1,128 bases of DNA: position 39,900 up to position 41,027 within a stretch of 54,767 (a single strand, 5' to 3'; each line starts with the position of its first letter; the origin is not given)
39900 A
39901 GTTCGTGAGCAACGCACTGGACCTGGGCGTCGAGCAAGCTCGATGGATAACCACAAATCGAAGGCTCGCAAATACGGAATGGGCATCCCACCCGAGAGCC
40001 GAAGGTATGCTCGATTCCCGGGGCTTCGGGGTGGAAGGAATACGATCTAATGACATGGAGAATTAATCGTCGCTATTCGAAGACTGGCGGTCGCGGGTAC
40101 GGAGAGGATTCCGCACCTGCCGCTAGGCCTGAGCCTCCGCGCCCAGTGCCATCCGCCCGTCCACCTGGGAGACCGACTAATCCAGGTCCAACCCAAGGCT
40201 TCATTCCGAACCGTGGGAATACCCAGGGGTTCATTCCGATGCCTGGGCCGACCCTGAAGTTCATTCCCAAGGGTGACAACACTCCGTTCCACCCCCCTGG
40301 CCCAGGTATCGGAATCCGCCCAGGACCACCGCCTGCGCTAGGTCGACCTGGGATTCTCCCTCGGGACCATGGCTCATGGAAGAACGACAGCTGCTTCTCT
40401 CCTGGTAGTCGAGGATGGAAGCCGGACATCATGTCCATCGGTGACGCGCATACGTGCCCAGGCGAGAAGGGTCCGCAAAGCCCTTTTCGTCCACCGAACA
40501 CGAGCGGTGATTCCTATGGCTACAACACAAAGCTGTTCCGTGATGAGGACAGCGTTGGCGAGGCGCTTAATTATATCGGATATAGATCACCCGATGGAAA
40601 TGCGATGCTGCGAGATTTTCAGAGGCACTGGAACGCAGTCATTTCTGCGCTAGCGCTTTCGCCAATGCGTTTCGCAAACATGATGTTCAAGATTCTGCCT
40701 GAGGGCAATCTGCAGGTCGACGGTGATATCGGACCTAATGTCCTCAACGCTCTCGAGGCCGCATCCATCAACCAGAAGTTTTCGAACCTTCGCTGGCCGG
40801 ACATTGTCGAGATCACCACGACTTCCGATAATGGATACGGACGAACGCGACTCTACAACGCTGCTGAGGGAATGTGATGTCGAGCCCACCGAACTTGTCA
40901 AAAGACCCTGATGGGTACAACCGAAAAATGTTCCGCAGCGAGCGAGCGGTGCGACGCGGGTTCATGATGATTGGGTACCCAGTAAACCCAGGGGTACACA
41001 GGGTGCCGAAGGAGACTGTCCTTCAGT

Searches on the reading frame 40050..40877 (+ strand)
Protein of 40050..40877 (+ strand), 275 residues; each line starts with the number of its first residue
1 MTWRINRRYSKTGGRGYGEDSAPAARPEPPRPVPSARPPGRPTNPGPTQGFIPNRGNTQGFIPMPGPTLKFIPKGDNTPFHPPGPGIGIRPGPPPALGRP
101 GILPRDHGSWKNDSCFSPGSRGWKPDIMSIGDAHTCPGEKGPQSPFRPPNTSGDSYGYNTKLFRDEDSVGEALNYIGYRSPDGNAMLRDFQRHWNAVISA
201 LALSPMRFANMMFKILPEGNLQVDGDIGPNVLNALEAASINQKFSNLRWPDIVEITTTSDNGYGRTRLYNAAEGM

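Call 3: search_protein_families(library=pfam, proteins=[window:40050-40877:+], max_evalue=1)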
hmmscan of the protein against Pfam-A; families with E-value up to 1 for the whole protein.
window:40050-40877:+ (275 aa): 1 family
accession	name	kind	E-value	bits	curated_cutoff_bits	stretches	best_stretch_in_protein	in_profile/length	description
PF09374.15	PG_binding_3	-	0.14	12.8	24.6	1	220-239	16-35/76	Predicted Peptidoglycan domain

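Call 7: search_protein_families(library=phrogs, proteins=[window:40050-40877:+], max_evalue=0.01)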
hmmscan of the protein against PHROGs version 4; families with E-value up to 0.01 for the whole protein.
window:40050-40877:+ (275 aa): 0 families

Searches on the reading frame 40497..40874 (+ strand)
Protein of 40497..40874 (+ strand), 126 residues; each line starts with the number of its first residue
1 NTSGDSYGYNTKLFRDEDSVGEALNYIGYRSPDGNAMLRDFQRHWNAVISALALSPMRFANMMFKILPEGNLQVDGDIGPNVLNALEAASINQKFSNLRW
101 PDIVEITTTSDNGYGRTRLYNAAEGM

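Call 76: search_solved_structures(query=A3, max_evalue=1, show_alignments=1)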
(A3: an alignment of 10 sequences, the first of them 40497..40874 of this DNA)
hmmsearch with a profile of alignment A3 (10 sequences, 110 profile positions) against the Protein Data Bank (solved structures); distinct sequences matched with E-value up to 1: 1.
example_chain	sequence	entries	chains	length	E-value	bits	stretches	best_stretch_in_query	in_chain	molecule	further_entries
4xxt_A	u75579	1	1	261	0.081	16.2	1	22-93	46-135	Fusion of predicted Zn-dependent amidase/peptidase (Cell wall hydrolase/DD-carboxypeptidas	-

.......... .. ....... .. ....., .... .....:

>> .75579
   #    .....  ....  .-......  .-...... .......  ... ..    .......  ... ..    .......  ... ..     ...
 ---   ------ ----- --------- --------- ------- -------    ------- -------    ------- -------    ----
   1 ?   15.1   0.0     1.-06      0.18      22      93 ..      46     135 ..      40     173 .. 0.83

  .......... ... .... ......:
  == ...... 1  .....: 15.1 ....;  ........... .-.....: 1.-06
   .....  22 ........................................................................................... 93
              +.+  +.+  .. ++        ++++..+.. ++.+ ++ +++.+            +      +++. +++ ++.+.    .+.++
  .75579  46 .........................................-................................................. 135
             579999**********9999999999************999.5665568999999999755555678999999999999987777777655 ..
